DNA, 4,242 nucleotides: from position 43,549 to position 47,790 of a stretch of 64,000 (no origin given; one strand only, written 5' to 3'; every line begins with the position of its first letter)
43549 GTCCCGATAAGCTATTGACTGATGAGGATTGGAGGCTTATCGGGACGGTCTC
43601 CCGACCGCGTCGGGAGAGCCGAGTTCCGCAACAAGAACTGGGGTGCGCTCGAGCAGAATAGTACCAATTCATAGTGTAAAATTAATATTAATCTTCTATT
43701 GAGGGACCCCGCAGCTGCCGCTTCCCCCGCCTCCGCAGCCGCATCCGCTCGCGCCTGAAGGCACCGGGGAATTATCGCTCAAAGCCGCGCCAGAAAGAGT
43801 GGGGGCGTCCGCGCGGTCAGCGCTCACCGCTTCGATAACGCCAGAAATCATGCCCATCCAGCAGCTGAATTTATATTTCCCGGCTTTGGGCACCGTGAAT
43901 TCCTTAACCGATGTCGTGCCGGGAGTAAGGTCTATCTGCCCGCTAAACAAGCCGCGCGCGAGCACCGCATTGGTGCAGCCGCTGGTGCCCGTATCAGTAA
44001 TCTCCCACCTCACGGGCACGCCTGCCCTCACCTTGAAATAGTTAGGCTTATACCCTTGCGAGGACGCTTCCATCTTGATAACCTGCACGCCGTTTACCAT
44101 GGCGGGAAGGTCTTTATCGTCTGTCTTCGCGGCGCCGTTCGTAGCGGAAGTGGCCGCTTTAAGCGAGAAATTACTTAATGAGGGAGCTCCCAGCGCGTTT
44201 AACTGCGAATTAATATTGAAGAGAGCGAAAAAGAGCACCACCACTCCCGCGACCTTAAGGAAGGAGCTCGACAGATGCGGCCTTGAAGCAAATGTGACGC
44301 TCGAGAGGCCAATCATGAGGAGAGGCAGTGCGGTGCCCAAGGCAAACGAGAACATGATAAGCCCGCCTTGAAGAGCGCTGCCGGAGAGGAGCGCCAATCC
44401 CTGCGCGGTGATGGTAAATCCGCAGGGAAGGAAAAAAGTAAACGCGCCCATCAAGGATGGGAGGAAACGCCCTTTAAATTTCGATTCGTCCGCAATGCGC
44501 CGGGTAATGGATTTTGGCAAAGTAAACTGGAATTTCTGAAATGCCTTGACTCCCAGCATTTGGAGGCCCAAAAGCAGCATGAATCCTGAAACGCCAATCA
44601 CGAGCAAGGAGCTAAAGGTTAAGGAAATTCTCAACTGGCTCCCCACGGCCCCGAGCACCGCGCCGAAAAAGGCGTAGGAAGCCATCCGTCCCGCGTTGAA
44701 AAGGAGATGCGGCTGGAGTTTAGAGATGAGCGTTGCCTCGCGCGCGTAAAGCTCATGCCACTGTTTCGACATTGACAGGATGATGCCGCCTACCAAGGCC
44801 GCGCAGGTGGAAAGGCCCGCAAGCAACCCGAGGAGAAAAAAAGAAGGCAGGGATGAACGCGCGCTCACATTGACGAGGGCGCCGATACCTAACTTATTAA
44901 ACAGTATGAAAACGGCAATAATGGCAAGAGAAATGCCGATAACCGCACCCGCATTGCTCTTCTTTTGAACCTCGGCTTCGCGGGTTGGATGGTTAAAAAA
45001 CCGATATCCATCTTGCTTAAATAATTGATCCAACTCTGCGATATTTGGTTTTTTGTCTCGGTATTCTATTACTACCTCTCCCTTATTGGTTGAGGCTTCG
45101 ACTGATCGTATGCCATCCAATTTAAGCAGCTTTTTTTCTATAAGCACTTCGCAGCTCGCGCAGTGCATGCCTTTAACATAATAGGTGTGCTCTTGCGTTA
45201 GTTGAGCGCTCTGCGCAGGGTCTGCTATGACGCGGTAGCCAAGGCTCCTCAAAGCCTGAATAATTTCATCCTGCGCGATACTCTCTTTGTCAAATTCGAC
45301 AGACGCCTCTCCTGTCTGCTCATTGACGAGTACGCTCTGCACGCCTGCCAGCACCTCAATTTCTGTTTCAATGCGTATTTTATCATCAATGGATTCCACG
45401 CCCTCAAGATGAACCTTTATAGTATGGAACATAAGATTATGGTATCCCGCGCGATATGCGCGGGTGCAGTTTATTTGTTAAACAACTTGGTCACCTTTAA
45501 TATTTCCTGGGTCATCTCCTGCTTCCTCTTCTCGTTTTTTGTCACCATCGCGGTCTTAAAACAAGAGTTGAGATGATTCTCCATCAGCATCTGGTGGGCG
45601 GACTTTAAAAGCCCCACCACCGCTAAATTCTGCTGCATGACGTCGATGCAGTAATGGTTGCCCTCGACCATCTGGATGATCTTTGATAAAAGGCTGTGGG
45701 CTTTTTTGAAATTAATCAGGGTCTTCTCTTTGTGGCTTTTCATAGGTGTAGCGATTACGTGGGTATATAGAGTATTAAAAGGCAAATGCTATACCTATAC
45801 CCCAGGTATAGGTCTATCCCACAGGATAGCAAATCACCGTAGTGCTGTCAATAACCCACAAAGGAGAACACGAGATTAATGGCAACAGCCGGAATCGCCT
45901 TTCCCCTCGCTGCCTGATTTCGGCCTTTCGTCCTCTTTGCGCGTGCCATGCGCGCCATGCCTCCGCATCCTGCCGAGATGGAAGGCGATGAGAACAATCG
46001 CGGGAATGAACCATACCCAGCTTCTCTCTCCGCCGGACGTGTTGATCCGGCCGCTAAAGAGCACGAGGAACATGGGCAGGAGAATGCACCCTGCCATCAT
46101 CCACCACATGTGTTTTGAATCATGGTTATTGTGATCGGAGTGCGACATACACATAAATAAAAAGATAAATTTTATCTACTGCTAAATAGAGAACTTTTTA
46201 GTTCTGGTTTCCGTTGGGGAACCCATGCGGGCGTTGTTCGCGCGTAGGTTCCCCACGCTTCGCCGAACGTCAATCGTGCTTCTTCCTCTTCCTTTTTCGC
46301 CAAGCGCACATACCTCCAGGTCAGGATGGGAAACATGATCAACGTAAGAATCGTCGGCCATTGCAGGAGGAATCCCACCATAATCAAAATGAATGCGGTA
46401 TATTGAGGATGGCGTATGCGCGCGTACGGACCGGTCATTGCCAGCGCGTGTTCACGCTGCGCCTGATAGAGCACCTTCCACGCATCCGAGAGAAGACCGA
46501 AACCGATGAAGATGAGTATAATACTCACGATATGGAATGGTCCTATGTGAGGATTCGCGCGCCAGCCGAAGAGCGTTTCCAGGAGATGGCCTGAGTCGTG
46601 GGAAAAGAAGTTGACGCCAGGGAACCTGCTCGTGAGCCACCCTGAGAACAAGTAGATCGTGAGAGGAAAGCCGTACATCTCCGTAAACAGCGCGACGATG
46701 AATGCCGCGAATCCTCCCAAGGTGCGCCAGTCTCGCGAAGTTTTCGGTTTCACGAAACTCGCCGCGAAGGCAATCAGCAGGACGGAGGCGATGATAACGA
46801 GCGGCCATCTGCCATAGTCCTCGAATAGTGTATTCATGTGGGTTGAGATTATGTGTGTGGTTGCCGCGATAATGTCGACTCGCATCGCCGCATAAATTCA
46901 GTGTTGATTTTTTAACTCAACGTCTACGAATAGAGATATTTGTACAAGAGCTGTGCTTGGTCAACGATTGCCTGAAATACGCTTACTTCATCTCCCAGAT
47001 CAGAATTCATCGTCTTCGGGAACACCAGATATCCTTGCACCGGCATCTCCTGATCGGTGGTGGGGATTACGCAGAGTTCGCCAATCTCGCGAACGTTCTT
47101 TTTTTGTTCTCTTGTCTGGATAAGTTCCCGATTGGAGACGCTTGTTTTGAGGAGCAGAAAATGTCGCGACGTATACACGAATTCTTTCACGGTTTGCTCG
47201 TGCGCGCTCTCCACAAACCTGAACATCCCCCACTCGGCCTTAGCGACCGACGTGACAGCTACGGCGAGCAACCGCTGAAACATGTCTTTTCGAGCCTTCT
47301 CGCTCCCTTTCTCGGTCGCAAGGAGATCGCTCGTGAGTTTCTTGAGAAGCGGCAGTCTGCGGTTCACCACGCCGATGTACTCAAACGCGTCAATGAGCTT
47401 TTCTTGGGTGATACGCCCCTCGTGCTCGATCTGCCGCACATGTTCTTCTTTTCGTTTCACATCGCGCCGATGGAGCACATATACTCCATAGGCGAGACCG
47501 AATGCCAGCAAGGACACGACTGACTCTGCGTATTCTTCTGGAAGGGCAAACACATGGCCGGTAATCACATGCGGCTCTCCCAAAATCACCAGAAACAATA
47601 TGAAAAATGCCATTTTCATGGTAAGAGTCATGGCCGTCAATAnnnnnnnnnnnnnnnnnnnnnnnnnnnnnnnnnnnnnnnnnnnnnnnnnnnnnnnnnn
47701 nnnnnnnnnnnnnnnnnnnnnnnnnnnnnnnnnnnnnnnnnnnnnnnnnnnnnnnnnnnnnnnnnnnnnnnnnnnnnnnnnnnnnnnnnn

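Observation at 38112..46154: Eight-gene minus-strand copper and thiol-redox island with unusual HMA fusions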

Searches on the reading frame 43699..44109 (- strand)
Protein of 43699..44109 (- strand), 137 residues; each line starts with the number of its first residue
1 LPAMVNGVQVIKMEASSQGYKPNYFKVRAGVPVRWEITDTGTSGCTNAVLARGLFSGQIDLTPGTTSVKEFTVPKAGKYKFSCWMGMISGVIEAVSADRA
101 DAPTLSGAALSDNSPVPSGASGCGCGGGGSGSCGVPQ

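Call 12: search_solved_structures(query=window:43699-44109:-, max_evalue=10, show_alignments=4)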
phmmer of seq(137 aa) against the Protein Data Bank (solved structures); distinct sequences matched with E-value up to 10: 11.
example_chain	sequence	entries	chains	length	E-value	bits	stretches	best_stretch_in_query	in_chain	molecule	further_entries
2mry_A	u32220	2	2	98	3.1e-05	27.3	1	5-91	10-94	Uncharacterized protein | CupA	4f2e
4f2f_A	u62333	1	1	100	3.9e-05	27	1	3-91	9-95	Cation-transporting ATPase, E1-E2 family protein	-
9xab_1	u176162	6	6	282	0.2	14.9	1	41-95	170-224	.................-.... protein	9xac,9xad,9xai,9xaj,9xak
5u7n_A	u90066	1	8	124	0.46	13.8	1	14-84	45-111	Cytochrome c oxidase subunit 2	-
2cua_A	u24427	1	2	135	0.5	13.7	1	14-83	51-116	PROTEIN (CUA)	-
2fwl_B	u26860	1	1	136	0.51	13.6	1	14-83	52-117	Cytochrome c oxidase subunit II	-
2lln_A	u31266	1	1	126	0.56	13.5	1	14-83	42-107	Cytochrome c oxidase subunit 2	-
3s33_B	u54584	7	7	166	0.88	12.9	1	15-83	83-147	Cytochrome c oxidase subunit 2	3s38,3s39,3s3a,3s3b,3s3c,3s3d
3eh3_B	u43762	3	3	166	0.88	12.9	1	15-83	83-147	Cytochrome c oxidase subunit 2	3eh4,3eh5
1ehk_B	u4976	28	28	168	0.91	12.8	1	15-83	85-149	BA3-TYPE CYTOCHROME-C OXIDASE | Cytochrome c oxidase polypeptide II | Cytochrome c oxidase subunit 2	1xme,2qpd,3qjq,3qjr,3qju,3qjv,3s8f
2qpe_B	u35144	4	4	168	0.91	12.8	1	15-83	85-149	Cytochrome c oxidase subunit 2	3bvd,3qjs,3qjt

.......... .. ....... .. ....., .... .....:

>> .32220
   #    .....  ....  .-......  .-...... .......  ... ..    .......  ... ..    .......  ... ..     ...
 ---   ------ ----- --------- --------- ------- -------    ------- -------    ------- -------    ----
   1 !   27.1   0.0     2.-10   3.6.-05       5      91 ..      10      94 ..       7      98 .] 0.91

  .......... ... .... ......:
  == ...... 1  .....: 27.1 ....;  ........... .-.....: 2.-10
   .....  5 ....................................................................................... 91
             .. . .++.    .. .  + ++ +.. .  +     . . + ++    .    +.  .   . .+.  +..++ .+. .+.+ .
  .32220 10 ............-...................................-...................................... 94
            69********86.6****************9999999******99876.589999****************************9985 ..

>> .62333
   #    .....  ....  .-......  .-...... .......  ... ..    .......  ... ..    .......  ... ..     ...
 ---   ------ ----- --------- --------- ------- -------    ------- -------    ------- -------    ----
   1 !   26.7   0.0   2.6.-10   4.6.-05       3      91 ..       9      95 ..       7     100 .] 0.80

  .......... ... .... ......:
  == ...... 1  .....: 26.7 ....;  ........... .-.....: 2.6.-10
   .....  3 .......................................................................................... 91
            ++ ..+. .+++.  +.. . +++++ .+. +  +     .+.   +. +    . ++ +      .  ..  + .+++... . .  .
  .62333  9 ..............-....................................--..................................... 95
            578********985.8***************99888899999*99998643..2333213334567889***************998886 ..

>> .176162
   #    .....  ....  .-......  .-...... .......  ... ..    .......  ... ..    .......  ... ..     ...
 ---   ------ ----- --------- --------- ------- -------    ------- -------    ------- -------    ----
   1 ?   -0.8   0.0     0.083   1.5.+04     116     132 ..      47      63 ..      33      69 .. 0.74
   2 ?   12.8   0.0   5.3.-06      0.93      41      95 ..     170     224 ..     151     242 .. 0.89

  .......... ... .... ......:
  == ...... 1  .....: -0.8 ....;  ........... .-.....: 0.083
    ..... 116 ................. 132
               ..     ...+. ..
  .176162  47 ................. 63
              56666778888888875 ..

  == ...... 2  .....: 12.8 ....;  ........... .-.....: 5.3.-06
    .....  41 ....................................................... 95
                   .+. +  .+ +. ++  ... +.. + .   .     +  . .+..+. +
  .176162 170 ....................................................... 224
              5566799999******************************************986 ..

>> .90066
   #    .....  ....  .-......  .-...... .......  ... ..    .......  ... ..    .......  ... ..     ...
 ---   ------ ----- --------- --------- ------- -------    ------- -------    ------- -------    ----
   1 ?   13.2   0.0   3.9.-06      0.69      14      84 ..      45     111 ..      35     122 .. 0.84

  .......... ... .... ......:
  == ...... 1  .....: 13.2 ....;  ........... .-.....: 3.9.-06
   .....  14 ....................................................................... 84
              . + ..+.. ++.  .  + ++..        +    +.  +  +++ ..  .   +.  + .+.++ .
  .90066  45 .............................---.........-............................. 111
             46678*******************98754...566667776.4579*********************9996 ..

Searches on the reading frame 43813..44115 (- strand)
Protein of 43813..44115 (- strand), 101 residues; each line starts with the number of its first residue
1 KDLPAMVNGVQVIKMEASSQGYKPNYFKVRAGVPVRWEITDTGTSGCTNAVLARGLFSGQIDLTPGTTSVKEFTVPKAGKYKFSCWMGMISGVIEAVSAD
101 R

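Call 66: search_protein_representatives(protein=window:43813-44115:-)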
Query: 101 residues. Proteins with E-value up to 0.001 (for the whole library): 1614; up to 1e-10: 358; up to 1e-30: 49. The best 150 are listed.
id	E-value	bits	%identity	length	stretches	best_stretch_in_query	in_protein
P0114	2.4e-74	261.9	62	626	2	3-98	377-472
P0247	1.7e-44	166.1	74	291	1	3-100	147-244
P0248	1.4e-40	153.6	69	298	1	2-100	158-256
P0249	1.8e-40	153.2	71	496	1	3-97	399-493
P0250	4.3e-40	152.0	71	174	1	5-98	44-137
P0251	4.7e-40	151.9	69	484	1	5-98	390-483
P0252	1.5e-39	150.3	70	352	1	1-97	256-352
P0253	2.6e-39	149.5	71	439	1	8-99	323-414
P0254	5.0e-39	148.6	67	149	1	2-98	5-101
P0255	8.6e-39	147.8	69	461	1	2-99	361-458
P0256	1.2e-38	147.3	68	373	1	2-98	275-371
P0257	1.6e-37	143.7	64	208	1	2-98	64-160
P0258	2.0e-37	143.5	69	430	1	2-96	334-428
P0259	3.6e-37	142.6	68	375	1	2-97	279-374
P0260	4.0e-37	142.5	77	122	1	15-98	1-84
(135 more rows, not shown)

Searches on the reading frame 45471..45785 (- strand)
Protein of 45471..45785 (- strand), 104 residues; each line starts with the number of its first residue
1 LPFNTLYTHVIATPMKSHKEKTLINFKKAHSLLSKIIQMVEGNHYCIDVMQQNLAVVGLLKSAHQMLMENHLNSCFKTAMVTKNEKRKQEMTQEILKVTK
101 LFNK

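Call 3: search_protein_families(library=pfam, proteins=[window:45471-45785:-], max_evalue=0.01)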
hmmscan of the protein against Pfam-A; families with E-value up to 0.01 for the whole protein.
window:45471-45785:- (104 aa): 1 family
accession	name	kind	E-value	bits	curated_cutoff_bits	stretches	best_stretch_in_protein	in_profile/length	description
PF02583.22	Trns_repr_metal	-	6.3e-14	52.6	22.8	1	19-98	2-75/78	Metal-sensitive transcriptional repressor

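Call 4: search_protein_families(library=ncbifam, proteins=[window:45471-45785:-], max_evalue=0.01)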
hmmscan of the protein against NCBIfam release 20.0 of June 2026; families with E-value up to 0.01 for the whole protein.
window:45471-45785:- (104 aa): 3 families
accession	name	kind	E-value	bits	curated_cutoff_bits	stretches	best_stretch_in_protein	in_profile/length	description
NF052430.1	repress_RicR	exception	5.7e-09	36.5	175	1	21-93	10-82/93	copper-sensing transcriptional repressor RicR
NF008464.0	PRK11352.1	equivalog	0.0014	19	133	1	18-88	7-77/91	formaldehyde-responsive transcriptional repressor FrmR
NF011613.0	PRK15039.1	equivalog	0.0028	18.3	138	1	27-99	16-85/90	Ni(II)/Co(II)-binding transcriptional repressor RcnR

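Call 78: search_solved_structures(query=window:45471-45743:-, max_evalue=0.01, show_alignments=3)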
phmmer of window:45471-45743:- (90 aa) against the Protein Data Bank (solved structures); distinct sequences matched with E-value up to 0.01: 7.
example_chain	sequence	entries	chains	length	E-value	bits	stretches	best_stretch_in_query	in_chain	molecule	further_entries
2hh7_A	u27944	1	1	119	1.4e-10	44.4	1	5-72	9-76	Hypothetical protein CsoR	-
4m1p_A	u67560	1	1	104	3.4e-07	33.6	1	7-88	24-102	Copper-sensitive operon repressor (CsoR)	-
3aai_A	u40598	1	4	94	0.00042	23.8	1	15-84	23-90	Copper homeostasis operon regulatory protein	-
5fmn_A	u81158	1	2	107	0.0011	22.5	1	15-74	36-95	INRS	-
4adz_A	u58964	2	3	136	0.0011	22.5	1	9-68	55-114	CSOR | COPPER SENSITIVE OPERON REPRESSOR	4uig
7mq1_A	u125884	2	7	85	0.0011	22.5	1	8-80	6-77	Copper-sensing transcriptional repressor csoR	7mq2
7mq3_A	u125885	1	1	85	0.003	21.1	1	8-80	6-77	Copper-sensing transcriptional repressor csoR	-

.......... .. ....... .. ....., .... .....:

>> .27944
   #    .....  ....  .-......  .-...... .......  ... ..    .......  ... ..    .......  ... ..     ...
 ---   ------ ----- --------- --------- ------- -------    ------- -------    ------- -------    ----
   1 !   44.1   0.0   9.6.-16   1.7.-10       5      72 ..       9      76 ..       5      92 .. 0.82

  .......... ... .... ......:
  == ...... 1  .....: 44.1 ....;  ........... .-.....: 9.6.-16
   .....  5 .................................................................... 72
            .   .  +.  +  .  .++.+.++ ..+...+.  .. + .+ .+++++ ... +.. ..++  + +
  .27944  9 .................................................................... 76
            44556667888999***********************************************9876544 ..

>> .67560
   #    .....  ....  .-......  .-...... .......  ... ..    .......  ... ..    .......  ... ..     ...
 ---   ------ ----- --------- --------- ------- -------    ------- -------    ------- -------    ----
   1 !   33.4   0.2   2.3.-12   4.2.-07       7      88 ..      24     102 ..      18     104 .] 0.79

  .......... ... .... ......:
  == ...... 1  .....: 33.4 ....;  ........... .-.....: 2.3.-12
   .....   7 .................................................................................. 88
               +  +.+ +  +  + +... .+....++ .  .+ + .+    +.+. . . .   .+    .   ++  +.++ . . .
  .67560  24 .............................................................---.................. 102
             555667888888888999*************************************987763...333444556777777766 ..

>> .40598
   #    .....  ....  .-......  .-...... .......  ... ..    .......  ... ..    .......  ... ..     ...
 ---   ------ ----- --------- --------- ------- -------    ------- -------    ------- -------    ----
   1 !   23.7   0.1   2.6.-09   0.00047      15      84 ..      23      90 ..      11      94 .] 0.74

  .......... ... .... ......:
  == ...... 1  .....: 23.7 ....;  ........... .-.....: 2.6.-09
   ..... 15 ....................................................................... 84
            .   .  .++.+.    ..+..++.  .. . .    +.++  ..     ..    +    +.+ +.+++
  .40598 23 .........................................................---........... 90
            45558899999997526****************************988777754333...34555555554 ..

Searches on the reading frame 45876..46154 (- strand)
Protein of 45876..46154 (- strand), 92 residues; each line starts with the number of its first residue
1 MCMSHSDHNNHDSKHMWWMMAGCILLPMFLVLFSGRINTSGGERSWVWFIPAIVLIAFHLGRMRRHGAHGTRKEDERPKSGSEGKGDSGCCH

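Call 3: search_protein_families(library=pfam, proteins=[window:45876-46154:-], max_evalue=0.01)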
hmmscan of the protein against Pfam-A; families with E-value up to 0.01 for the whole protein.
window:45876-46154:- (92 aa): 0 families

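Call 4: search_protein_families(library=ncbifam, proteins=[window:45876-46154:-], max_evalue=0.01)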
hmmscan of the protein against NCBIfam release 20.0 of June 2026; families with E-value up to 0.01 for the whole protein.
window:45876-46154:- (92 aa): 0 families

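Call 26: search_protein_families(library=pfam, proteins=[window:45876-46154:-], max_evalue=1)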
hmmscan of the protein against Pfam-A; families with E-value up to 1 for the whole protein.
window:45876-46154:- (92 aa): 2 families
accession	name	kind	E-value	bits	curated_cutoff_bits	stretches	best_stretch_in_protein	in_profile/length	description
PF14995.11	TMEM107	-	0.078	13.8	26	1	2-32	90-120/123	Transmembrane protein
PF08285.16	DPM3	-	0.19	12.4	25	1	14-58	3-48/90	Dolichol-phosphate mannosyltransferase subunit 3 (DPM3)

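Call 64: find_homologous_proteins(query=window:45876-46154:-, max_evalue=0.001)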
Query window:45876-46154:- (92 aa): 6 proteins with E <= 0.001 among 6 candidates.
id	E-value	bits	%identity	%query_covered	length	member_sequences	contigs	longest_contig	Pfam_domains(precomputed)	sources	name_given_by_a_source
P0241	6.0e-58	211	100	98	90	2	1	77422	-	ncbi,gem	ncbi:MAG: hypothetical protein WC659_03615 [Patescibacteria group bacterium]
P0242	9.7e-28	114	62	98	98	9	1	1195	-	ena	-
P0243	4.7e-26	109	60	85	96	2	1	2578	-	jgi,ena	-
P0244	1.5e-25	107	60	87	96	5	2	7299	-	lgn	-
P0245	3.0e-23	100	62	75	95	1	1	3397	-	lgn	-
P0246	9.3e-16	76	45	96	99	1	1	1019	-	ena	-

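Call 65: find_encoding_contigs(protein=P0244, flank=5000, max_places=2)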
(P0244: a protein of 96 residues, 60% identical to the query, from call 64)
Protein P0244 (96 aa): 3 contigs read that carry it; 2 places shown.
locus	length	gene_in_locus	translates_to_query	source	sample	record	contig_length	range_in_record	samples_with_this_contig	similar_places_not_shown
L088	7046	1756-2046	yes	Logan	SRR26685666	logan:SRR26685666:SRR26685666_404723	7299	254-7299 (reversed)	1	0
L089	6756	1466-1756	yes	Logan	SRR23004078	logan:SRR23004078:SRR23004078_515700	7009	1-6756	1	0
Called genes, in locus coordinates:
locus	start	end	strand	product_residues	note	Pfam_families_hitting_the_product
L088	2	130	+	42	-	?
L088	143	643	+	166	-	-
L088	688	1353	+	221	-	PF04140:ICMT, PF04191:PEMT (weak)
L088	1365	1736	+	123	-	PF04945:YHS, PF24273:TRASH_HVO_1752_C (faint), PF04945:YHS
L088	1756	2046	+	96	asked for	-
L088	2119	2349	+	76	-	PF18926:DUF5676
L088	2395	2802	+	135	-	-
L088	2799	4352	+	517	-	PF16819:DUF5074 (faint), PF10282:Lactonase (faint)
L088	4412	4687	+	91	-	PF02583:Trns_repr_metal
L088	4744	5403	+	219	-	PF10355:Ytp1 (faint)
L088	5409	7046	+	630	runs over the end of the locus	?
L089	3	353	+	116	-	?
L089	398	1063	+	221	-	PF04140:ICMT, PF04191:PEMT (weak)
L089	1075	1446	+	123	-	PF04945:YHS, PF24273:TRASH_HVO_1752_C (faint), PF04945:YHS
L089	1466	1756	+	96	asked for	-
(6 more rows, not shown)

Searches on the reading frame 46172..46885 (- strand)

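Call 3: search_protein_families(library=pfam, proteins=[window:46172-46885:-], max_evalue=0.01)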
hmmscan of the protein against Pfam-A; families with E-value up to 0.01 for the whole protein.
window:46172-46885:- (237 aa): 3 families
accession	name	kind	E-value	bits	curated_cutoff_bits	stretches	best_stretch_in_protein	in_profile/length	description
PF04140.19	ICMT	-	6.4e-09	36.6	24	1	119-202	6-91/95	Isoprenylcysteine carboxyl methyltransferase (ICMT) family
PF04191.18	PEMT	-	2.6e-05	25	25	1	139-201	31-96/105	Phospholipid methyltransferase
PF13858.11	DUF4199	-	0.0079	17.1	32.3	1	166-215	17-71/165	Protein of unknown function (DUF4199)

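Call 4: search_protein_families(library=ncbifam, proteins=[window:46172-46885:-], max_evalue=0.01)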
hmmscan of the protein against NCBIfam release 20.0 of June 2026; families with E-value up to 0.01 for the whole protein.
window:46172-46885:- (237 aa): 2 families
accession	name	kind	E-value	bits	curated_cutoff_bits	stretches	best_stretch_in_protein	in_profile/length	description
NF040696.1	isopcys_mtase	equivalog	3.9e-11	43.2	160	1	118-224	82-189/190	protein-S-isoprenylcysteine O-methyltransferase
TIGR04571.1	LmtA_Leptospira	exception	5e-07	29.7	325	1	149-232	89-173/252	lipid A Kdo2 1-phosphate O-methyltransferase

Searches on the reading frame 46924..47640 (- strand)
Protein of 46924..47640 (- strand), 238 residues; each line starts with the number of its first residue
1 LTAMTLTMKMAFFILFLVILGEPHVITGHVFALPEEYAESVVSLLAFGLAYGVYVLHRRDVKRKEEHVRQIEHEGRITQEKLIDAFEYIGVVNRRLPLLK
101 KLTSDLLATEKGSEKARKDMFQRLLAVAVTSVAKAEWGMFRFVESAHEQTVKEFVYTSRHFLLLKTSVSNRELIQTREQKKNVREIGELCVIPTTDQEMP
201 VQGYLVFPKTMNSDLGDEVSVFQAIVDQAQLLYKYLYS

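Call 3: search_protein_families(library=pfam, proteins=[window:46924-47640:-], max_evalue=0.01)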
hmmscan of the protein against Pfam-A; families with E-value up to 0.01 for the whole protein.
window:46924-47640:- (238 aa): 1 family
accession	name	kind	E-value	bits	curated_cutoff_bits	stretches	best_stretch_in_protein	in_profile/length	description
PF05680.17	ATP-synt_E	-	0.0033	18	22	1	43-81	16-53/83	ATP synthase E chain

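Call 4: search_protein_families(library=ncbifam, proteins=[window:46924-47640:-], max_evalue=0.01)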
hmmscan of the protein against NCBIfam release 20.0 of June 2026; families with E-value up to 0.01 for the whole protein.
window:46924-47640:- (238 aa): 0 families

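Call 26: search_protein_families(library=pfam, proteins=[window:46924-47640:-], max_evalue=1)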
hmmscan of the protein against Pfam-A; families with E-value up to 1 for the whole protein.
window:46924-47640:- (238 aa): 3 families
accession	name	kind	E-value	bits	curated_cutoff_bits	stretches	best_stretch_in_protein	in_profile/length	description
PF05680.17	ATP-synt_E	-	0.0033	18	22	1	43-81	16-53/83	ATP synthase E chain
PF14989.11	CCDC32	-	0.062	13.7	27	1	67-132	40-107/150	Coiled-coil domain containing 32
PF00780.28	CNH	-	0.071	13.4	26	1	44-98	4-54/255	CNH domain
